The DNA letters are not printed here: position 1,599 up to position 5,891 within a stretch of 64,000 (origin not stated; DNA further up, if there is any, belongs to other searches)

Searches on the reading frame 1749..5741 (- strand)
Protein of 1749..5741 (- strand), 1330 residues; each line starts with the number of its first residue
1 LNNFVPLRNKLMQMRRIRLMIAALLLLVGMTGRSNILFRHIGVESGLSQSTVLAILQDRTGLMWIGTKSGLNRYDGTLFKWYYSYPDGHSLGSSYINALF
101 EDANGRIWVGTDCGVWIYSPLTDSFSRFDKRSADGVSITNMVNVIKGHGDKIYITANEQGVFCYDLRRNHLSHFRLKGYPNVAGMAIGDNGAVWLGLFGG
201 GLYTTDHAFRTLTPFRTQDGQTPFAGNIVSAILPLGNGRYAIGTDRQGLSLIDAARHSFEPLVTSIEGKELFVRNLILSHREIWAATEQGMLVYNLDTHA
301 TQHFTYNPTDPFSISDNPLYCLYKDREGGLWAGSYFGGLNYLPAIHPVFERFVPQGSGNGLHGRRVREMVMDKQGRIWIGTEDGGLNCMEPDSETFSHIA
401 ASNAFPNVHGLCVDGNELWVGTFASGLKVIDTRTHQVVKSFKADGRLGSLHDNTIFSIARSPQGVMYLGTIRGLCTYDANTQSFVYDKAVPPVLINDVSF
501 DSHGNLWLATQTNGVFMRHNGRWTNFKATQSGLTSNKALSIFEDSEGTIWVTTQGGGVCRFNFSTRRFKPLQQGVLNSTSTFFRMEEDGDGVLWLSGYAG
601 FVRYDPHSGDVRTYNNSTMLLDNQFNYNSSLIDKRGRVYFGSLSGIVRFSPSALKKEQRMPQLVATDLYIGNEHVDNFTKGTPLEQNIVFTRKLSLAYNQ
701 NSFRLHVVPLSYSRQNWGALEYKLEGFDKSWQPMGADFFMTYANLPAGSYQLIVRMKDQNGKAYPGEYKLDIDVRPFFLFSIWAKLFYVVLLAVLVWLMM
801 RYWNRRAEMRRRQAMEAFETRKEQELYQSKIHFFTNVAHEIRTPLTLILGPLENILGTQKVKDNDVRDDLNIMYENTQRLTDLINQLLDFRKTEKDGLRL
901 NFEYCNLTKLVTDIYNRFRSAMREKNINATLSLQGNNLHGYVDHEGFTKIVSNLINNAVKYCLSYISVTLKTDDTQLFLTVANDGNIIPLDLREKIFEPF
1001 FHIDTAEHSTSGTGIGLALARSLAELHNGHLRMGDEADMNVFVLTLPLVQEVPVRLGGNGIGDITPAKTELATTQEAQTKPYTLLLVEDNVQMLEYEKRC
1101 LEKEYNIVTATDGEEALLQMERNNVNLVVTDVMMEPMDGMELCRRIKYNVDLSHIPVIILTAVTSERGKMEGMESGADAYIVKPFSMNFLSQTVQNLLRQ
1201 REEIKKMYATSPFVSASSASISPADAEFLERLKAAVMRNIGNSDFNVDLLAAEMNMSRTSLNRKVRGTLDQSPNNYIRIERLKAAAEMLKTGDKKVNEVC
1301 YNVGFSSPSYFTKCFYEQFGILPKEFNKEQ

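Call 70: search_protein_families(library=pfam, proteins=[window:1749-5741:-], max_evalue=0.00001)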
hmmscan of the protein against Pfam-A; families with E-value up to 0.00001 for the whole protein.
window:1749-5741:- (1330 aa): 8 families
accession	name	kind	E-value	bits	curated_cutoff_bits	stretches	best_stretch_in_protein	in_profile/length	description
PF07494.17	Reg_prop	-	1e-39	129.8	20.4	0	90-112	1-23/24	Two component regulator propeller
PF02518.31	HATPase_c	-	1.1e-22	81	26.4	1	943-1048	2-109/111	Histidine kinase-, DNA gyrase B-, and HSP90-like ATPase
PF00072.30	Response_reg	-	1.2e-22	80.6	30.2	1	1085-1194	2-110/111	Response regulator receiver domain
PF12833.13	HTH_18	-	2.4e-19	69.8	33.6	1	1250-1328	1-79/80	Helix-turn-helix domain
PF00512.31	HisKA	-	1.8e-14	53.9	26.9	1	830-894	2-64/66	His Kinase A (phospho-acceptor) domain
PF08450.18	SGL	-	1.8e-09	38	26.3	0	454-562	42-162/246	SMP-30/Gluconolactonase/LRE-like region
PF00165.29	HTH_AraC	-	3.5e-09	37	26.6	1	1289-1325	1-39/42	Bacterial regulatory helix-turn-helix proteins, AraC family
PF07495.19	Y_Y_Y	-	2.8e-08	33.9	26.6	1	721-774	11-64/65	Y_Y_Y domain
